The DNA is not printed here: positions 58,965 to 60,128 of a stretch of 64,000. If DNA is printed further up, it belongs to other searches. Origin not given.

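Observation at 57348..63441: Extracytoplasmic cluster II: membrane-anchored clan-A glycosidase, UbiA prenyltransferase, LtaS/sulfatase-like enzyme and AlkP-family phosphodiesterase with C-terminal membrane domain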

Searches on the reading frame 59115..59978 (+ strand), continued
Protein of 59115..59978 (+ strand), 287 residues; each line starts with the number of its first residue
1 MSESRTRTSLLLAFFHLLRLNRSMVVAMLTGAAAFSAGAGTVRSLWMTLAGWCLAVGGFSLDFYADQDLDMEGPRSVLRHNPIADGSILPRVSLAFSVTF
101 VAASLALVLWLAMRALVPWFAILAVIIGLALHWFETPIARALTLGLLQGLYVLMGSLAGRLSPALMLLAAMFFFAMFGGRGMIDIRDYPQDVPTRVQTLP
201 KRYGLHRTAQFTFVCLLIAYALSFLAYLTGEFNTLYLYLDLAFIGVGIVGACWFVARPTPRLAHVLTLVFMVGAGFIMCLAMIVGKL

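Call 49: search_protein_families(library=pfam, proteins=[L073:325-1329:+, L020:221-754:+, L059:2513-3280:+, L036:9030-9854:+, L024:3609-4277:+, L061:1677-2780:+, L020:4959-6326:+, L025:6636-9293:+, L029:8691-9512:+], max_evalue=0.001)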
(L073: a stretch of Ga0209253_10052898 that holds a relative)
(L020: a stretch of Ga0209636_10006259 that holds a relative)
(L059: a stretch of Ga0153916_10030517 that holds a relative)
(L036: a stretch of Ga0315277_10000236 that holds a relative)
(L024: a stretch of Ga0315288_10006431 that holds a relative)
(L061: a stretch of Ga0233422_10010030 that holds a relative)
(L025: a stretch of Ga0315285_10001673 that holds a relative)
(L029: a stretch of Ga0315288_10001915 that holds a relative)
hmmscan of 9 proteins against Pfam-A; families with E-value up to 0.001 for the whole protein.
L073:325-1329:+ (335 aa): 4 families
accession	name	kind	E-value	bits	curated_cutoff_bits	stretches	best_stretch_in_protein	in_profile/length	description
PF00005.33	ABC_tran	-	2e-36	126.1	25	1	46-187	2-137/137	ABC transporter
PF13304.12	AAA_21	-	1.7e-13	51.8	27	1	158-219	237-301/304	AAA domain, putative AbiEii toxin, Type IV TA system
PF13732.12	DrrA1-3_C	-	2.1e-07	32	27.4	1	241-326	3-80/81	ATP-binding protein DrrA1-3-like, C-terminal domain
PF13604.12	AAA_30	-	0.00011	22.5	27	1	52-110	14-72/191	AAA domain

L020:221-754:+ (178 aa): 1 family
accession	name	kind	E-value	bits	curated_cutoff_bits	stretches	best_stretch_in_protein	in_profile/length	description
PF19620.4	DUF6125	-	5.9e-06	26.8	27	1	20-127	18-121/164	Family of unknown function (DUF6125)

L059:2513-3280:+ (256 aa): 1 family
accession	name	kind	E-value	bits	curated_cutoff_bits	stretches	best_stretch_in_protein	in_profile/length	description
PF03328.21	HpcH_HpaI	-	6.8e-06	26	25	0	182-231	71-119/221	HpcH/HpaI aldolase/citrate lyase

L036:9030-9854:+ (275 aa): 4 families
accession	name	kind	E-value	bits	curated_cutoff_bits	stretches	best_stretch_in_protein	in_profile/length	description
PF12698.13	ABC2_membrane_3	-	1.6e-08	34.5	31.6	1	67-233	136-291/347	ABC-2 family transporter protein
PF12679.13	ABC2_membrane_2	-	5.5e-08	32.8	27.2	1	13-229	2-199/283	ABC-2 family transporter protein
PF12730.13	ABC2_membrane_4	-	0.00013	22.4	27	1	87-198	44-157/179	ABC-2 family transporter protein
PF01061.29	ABC2_membrane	-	0.00034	20.7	26.9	1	60-230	22-179/211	ABC-2 type transporter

L024:3609-4277:+ (223 aa): 2 families
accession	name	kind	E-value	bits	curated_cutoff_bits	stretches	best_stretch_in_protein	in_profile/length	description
PF00440.29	TetR_N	-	2.9e-16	59.4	24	1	29-67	6-44/47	Bacterial regulatory proteins, tetR family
PF17932.6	TetR_C_24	-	4.3e-11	43.5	26.4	1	94-170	4-80/114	Tetracyclin repressor-like, C-terminal domain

L061:1677-2780:+ (368 aa): 1 family
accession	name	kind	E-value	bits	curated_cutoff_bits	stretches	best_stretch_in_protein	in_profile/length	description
PF01208.23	URO-D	-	1e-21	77.8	23.9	1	164-365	147-346/346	Uroporphyrinogen decarboxylase (URO-D)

L020:4959-6326:+ (456 aa): 2 families
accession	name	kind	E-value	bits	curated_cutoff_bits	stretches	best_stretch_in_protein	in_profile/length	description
PF22691.2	Thiolase_C_1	-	4.8e-20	72.2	28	1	303-404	17-115/144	Thiolase C-terminal domain-like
PF00108.29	Thiolase_N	-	2.5e-14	53.7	26.4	1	44-202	30-190/260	Thiolase, N-terminal domain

L025:6636-9293:+ (886 aa): 4 families
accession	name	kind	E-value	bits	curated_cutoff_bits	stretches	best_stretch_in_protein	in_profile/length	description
PF00171.27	Aldedh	-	1.4e-167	558.4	23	1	12-481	1-460/461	Aldehyde dehydrogenase family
PF25137.1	ADH_Fe_C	-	4.6e-56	190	27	1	690-886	1-194/194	Fe-containing alcohol dehydrogenase family, C-terminal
PF00465.25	Fe-ADH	-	4.7e-47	160.1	31.3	1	513-679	1-168/168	Iron-containing alcohol dehydrogenase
PF13685.12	Fe-ADH_2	-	6.5e-11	42.9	28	1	519-611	3-95/149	Iron-containing alcohol dehydrogenase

L029:8691-9512:+ (274 aa): 2 families
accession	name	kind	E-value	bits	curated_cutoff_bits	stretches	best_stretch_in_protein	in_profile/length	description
PF00378.25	ECH_1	-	7.7e-51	173.3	27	1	24-273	3-249/251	Enoyl-CoA hydratase/isomerase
PF16113.10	ECH_2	-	1.8e-32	113.6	27.2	1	29-208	3-184/335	Enoyl-CoA hydratase/isomerase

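Call 65: search_solved_structures(query=A4, max_evalue=10, show_alignments=2)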
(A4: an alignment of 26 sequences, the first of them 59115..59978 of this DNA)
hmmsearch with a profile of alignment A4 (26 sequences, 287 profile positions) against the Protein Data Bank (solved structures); distinct sequences matched with E-value up to 10: 1.
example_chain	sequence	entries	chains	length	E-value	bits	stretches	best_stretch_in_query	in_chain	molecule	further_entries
6m31_A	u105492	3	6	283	1.2e-08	37.8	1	68-286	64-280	Digeranylgeranylglyceryl phosphate synthase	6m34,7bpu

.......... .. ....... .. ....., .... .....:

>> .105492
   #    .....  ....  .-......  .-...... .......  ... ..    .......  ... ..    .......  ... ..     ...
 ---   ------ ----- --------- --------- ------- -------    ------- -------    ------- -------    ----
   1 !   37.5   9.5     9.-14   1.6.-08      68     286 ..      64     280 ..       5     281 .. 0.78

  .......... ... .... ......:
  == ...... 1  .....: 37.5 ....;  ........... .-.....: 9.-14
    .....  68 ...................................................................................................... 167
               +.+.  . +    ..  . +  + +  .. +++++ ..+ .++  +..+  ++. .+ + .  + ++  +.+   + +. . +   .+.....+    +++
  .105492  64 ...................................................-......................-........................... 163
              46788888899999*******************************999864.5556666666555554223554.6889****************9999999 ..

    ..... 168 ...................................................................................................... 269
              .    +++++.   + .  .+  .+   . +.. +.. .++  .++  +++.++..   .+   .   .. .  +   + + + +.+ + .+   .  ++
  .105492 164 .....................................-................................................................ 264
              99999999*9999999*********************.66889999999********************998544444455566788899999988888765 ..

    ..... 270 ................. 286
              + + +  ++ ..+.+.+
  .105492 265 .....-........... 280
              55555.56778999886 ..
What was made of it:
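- On DPPR synthase (decaprenyl-phosphate phosphoribosyltransferase, Rv3806c type): The profile search of the PDB returns only DGGGPS (call 65).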

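Call 89: list_cluster_members(proteins=[P0001, P0121, P0277, P0285, P0300, P0320, P0345, P0370, P0400, P0425])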
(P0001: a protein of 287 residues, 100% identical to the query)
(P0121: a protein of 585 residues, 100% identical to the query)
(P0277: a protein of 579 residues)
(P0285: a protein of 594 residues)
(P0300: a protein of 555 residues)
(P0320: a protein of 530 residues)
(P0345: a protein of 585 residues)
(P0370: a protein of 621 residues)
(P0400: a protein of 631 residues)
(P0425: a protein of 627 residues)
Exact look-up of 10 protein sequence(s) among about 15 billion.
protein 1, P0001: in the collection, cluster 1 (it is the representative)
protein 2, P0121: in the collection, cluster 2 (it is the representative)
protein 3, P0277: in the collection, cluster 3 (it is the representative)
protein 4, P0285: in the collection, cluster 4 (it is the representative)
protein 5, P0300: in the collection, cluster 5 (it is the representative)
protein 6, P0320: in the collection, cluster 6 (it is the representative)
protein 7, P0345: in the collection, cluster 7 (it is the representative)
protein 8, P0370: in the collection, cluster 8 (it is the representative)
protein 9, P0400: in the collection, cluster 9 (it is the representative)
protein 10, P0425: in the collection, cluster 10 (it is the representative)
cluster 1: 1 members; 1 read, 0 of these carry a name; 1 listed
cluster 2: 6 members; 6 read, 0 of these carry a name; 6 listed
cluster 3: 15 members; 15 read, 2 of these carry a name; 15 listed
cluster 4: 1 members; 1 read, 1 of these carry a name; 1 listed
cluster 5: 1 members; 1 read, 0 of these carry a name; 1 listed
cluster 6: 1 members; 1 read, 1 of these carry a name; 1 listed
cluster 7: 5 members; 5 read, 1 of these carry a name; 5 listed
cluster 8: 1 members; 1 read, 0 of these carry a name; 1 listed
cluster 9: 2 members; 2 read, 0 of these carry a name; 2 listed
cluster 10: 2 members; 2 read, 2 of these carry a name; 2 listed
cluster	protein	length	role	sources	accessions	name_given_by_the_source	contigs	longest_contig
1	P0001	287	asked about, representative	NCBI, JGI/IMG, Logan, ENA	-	-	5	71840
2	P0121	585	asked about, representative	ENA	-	-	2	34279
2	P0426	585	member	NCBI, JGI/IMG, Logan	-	-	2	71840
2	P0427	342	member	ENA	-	-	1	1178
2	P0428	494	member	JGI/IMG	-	-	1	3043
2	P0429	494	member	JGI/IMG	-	-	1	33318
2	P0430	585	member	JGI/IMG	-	-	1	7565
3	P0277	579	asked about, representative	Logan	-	-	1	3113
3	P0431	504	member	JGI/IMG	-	hypothetical protein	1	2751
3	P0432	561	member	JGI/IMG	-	hypothetical protein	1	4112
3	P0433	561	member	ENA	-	-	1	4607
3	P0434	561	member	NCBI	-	-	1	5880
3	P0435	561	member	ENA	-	-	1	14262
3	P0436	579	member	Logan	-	-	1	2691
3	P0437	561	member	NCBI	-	-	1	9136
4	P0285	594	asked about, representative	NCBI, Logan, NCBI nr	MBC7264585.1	MAG: alkaline phosphatase family protein [Chloroflexi bacterium] | alkaline phosphatase family protein [Chloroflexota bacterium]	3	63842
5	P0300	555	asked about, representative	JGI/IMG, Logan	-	-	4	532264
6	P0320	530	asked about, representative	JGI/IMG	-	hypothetical protein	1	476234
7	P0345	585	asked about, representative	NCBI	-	-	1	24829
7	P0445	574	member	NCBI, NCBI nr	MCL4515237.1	MAG: alkaline phosphatase family protein [Firmicutes bacterium] | alkaline phosphatase family protein [Bacillota bacterium]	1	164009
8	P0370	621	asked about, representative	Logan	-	-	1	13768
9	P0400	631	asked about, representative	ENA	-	-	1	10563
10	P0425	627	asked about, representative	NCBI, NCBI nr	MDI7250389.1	MAG: alkaline phosphatase family protein [Bacillota bacterium] | alkaline phosphatase family protein [Bacillota bacterium]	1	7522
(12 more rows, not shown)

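Call 98: search_protein_families(library=ncbifam, proteins=[P0445], max_evalue=0.01)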
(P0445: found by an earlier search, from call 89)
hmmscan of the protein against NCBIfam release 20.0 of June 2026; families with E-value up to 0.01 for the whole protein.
P0445 (574 aa): 7 families
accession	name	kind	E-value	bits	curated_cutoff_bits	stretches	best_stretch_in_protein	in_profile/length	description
NF042991.1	alk_phos_PafA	equivalog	6.8e-11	41.3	650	1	237-297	492-553/554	alkaline phosphatase PafA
TIGR01307.1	pgm_bpd_ind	equivalog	4.7e-09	35.2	330.65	1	172-293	380-503/504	2,3-bisphosphoglycerate-independent phosphoglycerate mutase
NF003897.0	PRK05434.1-5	equivalog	3e-08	32.6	862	1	172-295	387-512/514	2,3-bisphosphoglycerate-independent phosphoglycerate mutase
NF003104.0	PRK04024.1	equivalog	0.00013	20.8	489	1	174-233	291-348/412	2,3-bisphosphoglycerate-independent phosphoglycerate mutase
NF045661.1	HdlasePehA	equivalog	0.00082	18.1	900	1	200-303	283-398/506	phosphoric/sulfuric ester hydrolase PehA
TIGR03417.1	chol_sulfatase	equivalog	0.003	16.5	433.45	1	191-297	245-364/500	choline-sulfatase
TIGR00306.2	apgM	subfamily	0.0094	15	320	0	166-232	280-347/403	2,3-bisphosphoglycerate-independent phosphoglycerate mutase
